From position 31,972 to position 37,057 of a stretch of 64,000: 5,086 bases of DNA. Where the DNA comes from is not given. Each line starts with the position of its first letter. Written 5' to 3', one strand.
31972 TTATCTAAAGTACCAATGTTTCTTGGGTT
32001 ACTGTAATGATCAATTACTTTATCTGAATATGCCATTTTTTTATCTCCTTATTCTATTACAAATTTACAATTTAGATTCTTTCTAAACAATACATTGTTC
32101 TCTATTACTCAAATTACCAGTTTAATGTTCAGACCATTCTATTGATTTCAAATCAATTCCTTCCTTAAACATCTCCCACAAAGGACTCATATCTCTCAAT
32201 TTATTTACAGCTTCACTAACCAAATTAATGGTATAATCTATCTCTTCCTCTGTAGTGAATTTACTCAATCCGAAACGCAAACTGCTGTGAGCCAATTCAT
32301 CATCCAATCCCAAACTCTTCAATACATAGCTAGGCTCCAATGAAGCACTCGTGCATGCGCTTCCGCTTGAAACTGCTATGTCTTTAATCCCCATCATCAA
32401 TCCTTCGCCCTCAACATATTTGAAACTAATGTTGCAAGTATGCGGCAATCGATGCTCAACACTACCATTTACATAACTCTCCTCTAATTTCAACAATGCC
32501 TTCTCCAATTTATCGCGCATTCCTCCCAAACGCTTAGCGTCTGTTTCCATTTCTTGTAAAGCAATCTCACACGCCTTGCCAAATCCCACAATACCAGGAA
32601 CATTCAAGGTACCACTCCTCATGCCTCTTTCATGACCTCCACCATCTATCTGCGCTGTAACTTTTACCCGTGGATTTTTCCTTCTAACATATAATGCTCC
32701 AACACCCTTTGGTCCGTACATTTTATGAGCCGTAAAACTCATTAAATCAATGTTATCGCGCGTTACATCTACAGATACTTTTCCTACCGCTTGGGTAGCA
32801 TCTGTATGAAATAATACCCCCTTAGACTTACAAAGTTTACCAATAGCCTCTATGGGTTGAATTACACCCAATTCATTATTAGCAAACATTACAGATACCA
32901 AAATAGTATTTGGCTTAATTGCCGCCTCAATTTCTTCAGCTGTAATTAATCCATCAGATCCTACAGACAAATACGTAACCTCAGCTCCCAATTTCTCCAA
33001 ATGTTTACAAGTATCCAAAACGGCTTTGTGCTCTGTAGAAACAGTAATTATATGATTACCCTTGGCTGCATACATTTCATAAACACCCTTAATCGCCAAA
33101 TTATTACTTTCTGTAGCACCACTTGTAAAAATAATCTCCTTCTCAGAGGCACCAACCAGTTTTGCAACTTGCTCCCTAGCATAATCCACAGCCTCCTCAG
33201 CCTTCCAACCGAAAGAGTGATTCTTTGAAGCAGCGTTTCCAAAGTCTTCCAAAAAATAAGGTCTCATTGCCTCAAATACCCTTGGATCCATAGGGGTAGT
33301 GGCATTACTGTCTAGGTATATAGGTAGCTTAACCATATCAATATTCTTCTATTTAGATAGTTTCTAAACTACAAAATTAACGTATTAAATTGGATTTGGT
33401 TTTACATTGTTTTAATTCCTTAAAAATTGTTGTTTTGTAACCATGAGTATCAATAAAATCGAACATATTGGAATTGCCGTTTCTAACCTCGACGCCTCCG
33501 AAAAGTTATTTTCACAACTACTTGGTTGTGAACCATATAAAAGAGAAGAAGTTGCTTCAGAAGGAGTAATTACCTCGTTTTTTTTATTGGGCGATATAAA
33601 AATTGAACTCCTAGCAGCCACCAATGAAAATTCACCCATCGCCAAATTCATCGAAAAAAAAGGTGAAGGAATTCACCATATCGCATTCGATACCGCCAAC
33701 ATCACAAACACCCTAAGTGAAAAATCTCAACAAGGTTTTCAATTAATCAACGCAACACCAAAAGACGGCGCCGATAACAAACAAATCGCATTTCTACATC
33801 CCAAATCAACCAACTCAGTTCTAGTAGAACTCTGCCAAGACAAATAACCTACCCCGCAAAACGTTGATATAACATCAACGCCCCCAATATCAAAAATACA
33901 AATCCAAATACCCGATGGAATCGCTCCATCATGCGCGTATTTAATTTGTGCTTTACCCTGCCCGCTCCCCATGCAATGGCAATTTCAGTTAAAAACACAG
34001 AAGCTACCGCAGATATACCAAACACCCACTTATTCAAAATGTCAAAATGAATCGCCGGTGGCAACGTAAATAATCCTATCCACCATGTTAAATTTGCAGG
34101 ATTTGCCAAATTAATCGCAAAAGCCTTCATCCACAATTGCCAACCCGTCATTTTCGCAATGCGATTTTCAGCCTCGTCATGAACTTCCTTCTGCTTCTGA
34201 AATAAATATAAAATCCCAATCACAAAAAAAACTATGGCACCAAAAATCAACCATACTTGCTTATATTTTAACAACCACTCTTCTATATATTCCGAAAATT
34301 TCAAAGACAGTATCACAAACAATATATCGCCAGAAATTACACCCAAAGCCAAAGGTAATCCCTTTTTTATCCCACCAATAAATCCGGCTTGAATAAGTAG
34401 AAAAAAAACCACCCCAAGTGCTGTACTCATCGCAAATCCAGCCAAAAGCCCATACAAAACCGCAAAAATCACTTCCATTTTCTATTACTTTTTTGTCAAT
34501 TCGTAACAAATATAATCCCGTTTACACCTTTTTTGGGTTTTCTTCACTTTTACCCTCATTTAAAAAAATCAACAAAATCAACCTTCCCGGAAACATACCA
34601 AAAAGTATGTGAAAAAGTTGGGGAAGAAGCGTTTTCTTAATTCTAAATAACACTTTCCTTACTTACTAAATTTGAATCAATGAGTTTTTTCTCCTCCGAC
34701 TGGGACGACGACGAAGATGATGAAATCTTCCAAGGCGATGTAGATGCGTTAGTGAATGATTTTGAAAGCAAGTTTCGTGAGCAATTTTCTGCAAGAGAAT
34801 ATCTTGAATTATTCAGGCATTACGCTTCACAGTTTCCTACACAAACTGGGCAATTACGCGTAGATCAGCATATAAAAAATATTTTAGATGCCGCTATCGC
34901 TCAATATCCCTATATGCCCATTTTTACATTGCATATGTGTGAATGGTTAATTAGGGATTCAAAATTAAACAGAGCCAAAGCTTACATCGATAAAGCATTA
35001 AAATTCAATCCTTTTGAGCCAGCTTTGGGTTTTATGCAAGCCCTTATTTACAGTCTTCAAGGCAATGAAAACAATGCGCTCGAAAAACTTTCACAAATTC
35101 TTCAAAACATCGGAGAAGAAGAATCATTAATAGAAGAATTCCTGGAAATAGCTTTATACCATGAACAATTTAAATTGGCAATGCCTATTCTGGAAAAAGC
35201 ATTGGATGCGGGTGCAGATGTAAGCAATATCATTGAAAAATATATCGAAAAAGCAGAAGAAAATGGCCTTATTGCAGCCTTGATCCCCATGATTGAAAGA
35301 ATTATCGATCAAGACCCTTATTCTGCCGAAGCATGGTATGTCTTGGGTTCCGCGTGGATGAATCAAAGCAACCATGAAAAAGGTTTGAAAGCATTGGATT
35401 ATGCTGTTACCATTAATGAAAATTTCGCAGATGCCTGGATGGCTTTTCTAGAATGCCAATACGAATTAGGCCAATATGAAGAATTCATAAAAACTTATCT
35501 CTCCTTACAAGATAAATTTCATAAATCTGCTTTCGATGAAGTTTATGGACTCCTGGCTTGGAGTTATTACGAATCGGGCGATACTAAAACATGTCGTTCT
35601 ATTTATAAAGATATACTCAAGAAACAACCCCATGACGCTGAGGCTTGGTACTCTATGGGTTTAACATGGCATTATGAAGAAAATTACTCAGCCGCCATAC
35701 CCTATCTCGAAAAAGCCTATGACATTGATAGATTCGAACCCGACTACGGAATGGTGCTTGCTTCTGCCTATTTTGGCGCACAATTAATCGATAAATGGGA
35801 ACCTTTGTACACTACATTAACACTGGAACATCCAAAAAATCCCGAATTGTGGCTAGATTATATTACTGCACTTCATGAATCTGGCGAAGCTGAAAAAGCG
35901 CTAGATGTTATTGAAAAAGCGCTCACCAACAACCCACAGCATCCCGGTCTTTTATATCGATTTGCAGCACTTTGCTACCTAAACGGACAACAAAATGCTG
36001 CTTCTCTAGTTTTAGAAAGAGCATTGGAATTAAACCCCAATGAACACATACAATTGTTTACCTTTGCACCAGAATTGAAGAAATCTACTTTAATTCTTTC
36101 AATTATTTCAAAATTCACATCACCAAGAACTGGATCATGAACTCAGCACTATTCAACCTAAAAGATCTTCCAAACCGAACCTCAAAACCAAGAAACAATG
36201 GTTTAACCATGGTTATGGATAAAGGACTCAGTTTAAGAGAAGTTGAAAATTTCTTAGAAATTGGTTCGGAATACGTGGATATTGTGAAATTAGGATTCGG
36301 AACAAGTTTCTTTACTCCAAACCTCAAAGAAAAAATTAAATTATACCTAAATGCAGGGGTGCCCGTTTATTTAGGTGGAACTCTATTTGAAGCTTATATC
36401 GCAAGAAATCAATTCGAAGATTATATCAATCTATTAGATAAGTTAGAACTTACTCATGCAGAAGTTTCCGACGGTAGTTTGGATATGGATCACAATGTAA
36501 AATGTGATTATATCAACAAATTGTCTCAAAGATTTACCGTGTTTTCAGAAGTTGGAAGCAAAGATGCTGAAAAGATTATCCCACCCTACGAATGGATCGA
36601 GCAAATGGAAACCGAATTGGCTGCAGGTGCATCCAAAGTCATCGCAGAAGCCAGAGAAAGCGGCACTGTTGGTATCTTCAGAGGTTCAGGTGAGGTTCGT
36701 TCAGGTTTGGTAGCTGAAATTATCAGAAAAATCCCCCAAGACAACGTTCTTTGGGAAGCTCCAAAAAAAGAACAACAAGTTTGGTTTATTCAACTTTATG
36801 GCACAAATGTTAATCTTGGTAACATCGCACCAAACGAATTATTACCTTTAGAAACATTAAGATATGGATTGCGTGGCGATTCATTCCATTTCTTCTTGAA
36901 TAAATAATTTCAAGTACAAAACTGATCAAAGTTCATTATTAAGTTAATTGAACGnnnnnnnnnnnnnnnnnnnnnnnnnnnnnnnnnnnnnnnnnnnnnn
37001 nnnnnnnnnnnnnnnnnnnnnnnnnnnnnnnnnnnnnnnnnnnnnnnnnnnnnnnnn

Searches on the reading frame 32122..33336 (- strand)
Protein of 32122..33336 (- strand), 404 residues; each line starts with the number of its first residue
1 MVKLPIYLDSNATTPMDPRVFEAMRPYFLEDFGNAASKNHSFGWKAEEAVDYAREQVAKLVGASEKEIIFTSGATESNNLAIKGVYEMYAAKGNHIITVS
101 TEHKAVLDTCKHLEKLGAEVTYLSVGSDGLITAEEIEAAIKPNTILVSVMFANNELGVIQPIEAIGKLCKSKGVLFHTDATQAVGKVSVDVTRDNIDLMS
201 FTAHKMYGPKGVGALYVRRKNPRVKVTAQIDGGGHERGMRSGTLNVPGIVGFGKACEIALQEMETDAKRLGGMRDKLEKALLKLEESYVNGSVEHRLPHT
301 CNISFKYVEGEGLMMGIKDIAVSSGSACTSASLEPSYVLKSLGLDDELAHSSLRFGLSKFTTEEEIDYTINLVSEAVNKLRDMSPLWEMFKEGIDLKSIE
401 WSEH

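Call 67: search_protein_families(library=pfam, proteins=[window:32122-33336:-], max_evalue=0.0001)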
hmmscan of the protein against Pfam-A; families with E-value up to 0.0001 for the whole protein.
window:32122-33336:- (404 aa): 4 families
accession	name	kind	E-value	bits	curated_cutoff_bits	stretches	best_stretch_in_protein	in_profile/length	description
PF00266.25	Aminotran_5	-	2e-87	294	21.5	1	6-368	1-370/371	Aminotransferase class-V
PF01041.23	DegT_DnrJ_EryC1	-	1.2e-10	41.7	19.8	1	55-206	31-175/360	DegT/DnrJ/EryC1/StrS aminotransferase family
PF01212.27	Beta_elim_lyase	-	5.1e-08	33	27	1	50-239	34-235/288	Beta-eliminating lyase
PF01053.26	Cys_Met_Meta_PP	-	1.7e-05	24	27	1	51-185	55-179/381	Cys/Met metabolism PLP-dependent enzyme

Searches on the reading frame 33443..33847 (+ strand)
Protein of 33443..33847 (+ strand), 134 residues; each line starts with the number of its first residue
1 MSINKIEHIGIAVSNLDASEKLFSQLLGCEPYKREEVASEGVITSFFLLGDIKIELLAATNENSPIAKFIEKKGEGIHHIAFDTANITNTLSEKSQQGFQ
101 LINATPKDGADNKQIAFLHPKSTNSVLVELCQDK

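Call 67: search_protein_families(library=pfam, proteins=[window:33443-33847:+], max_evalue=0.0001)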
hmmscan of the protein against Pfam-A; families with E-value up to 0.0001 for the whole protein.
window:33443-33847:+ (134 aa): 3 families
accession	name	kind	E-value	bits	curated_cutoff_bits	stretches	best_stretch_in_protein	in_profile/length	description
PF13669.12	Glyoxalase_4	-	3e-23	82.6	27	1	8-117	2-109/109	Glyoxalase/Bleomycin resistance protein/Dioxygenase superfamily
PF00903.31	Glyoxalase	-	1.5e-12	48.4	20.6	1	5-120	1-114/121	Glyoxalase/Bleomycin resistance protein/Dioxygenase superfamily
PF13468.12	Glyoxalase_3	-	1.4e-09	38.7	25.1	1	7-119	2-119/176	Glyoxalase-like domain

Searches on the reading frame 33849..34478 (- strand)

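Call 3: search_protein_families(library=pfam, proteins=[window:33849-34478:-])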
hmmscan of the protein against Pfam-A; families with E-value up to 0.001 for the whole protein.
window:33849-34478:- (209 aa): 1 family
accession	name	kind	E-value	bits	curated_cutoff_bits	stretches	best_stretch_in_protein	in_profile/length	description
PF01810.24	LysE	-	2.2e-12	47.3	25.6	1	16-205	2-192/193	LysE type translocator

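Call 4: search_protein_families(library=ncbifam, proteins=[window:33849-34478:-])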
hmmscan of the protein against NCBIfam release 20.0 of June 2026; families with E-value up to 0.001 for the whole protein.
window:33849-34478:- (209 aa): 3 families
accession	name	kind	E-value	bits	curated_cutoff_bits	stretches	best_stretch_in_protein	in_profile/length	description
TIGR00949.1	2A76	subfamily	1.4e-07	31.4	183.95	1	25-200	6-183/185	homoserine/threonine efflux transporter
NF007812.0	PRK10520.1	equivalog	0.00034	20.3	209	1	79-203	78-201/206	homoserine/homoserine lactone efflux protein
NF008201.0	PRK10958.1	equivalog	0.00042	19.9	165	1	29-154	32-157/212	leucine efflux protein LeuE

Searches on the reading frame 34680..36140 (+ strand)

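Call 3: search_protein_families(library=pfam, proteins=[window:34680-36140:+])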
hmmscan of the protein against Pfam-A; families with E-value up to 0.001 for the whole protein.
window:34680-36140:+ (486 aa): 28 families (the best 25 are shown)
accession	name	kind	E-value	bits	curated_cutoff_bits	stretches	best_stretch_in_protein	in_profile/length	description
PF14559.12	TPR_19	-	6.5e-27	94.1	25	1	398-457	1-61/68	Tetratricopeptide repeat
PF13428.12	TPR_14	-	6.5e-23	79.3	23.5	1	388-430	1-43/44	Tetratricopeptide repeat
PF13432.12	TPR_16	-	3.1e-21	75.9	32.7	1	292-354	3-65/65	Tetratricopeptide repeat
PF07719.23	TPR_2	-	5.5e-18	64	27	0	320-350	1-31/34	Tetratricopeptide repeat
PF23914.1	TPR_CcmH_CycH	-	4.1e-17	62.9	42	1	210-314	44-149/158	Cytochrome c-type biogenesis protein H TPR domain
PF12895.13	ANAPC3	-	9.6e-16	58.3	27.2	1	195-272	2-78/82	Anaphase-promoting complex, cyclosome, subunit 3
PF13181.12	TPR_8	-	1.2e-15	56.6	25.7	0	320-351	1-32/34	Tetratricopeptide repeat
PF13431.12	TPR_17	-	3.5e-15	55.4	24.4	0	412-441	3-32/34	Tetratricopeptide repeat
PF13371.12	TPR_9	-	1.5e-14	54.2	35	0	296-351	5-60/73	Tetratricopeptide repeat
PF00515.34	TPR_1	-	6.4e-14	51.5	27.8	1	320-350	1-31/34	Tetratricopeptide repeat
PF25064.1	ARM_TT21_5th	-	1.7e-08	35.2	27.8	0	64-140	23-98/117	TT21 fifth ARM repeats domain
PF13429.12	TPR_15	-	2.9e-08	33.9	26.2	1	379-450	205-276/280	Tetratricopeptide repeat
PF13174.12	TPR_6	-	4.8e-08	33.6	26.3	0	292-317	6-31/33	Tetratricopeptide repeat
PF23233.1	HAT_Syf1_CNRKL1_N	-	2.2e-07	31.2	27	0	382-429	10-57/161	Pre-mRNA-splicing factor Syf1/CNRKL1 N-terminal HAT repeat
PF25062.1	ARM_TT21_N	-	9e-07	29.3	40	0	90-192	110-209/222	Tetratricopeptide repeat protein 21 N-terminal ARM repeat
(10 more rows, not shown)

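Call 4: search_protein_families(library=ncbifam, proteins=[window:34680-36140:+])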
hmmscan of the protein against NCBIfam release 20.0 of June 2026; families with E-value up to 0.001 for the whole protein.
window:34680-36140:+ (486 aa): 24 families
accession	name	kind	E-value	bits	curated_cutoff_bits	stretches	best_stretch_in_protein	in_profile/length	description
NF040959.1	MamA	equivalog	9.2e-23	80.7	200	2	286-451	37-202/204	magnetosome protein MamA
TIGR02917.1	PEP_TPR_lipo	equivalog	1.5e-22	79.3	312.2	1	94-455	513-870/899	XrtA/PEP-CTERM system TPR-repeat protein PrsT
TIGR00540.1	TPR_hemY_coli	hypoth_equivalog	2.6e-15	56.1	142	2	382-456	288-360/385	heme biosynthesis-associated TPR protein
TIGR02521.1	type_IV_pilW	equivalog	4.6e-13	49.2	154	1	277-454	22-201/234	type IV pilus biogenesis/stability protein PilW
TIGR02552.1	LcrH_SycD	equivalog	4.1e-12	46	104.8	0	282-360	15-92/136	SycD/LcrH family type III secretion system chaperone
NF047371.1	FlcA_CTERM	equivalog_domain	1.1e-11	44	300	1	122-362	271-515/646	periplasmic flagellar collar protein FlcA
NF008757.0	PRK11788.1-5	equivalog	6.3e-11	42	363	1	291-429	185-323/388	lipopolysaccharide assembly protein LapB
TIGR03939.1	PGA_TPR_OMP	equivalog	8.3e-11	40.8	366.65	1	340-471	73-206/800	poly-beta-1,6 N-acetyl-D-glucosamine export porin PgaA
NF047558.1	TPR_END_plus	domain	1.7e-09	37.5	32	0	121-142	6-27/56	TPR end-of-group domain-containing protein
NF033762.1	social_mot_Tgl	equivalog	2e-09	37.2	225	1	191-334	40-184/252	social motility TPR repeat lipoprotein Tgl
NF052415.1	T3SS_chap_SctY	equivalog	2.7e-09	37.5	70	0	359-450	11-105/106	type III secretion apparatus assembly chaperone SctY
NF033920.0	C39_PA2778_fam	equivalog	3.1e-09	36.6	150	0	375-453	177-255/255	PA2778 family cysteine peptidase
NF041522.1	TPR_sll0314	equivalog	1.4e-07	31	225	0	95-142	195-242/275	Sll0314/Alr1548 family TPR repeat-containing protein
NF052400.1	M48_BAM_BepA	equivalog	4.5e-07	29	570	0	349-456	304-409/483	beta-barrel assembly-enhancing protease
NF053607.1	CHU_0125_OmpA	equivalog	5.4e-07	28.5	620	0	259-346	28-113/639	CHU_0125 family OmpA-like outer membrane integrity protein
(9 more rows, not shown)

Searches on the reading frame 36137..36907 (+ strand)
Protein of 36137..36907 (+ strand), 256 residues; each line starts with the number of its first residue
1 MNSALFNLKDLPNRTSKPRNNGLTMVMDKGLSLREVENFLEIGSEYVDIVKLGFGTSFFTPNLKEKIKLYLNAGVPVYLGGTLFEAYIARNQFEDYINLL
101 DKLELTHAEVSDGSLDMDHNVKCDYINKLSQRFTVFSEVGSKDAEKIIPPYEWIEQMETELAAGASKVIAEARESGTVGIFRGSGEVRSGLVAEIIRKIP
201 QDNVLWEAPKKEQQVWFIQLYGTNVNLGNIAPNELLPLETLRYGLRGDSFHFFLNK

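Call 3: search_protein_families(library=pfam, proteins=[window:36137-36907:+])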
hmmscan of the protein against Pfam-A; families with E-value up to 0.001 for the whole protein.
window:36137-36907:+ (256 aa): 1 family
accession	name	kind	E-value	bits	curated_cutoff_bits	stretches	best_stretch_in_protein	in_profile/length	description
PF02679.21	ComA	-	2.7e-92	309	25.2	1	13-248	2-243/243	(2R)-phospho-3-sulfolactate synthase (ComA)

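Call 4: search_protein_families(library=ncbifam, proteins=[window:36137-36907:+])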
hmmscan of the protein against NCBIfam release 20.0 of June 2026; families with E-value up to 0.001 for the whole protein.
window:36137-36907:+ (256 aa): 1 family
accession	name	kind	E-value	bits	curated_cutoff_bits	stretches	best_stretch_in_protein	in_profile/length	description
TIGR03849.2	arch_ComA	equivalog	2.1e-77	259.8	280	1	17-250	2-240/241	phosphosulfolactate synthase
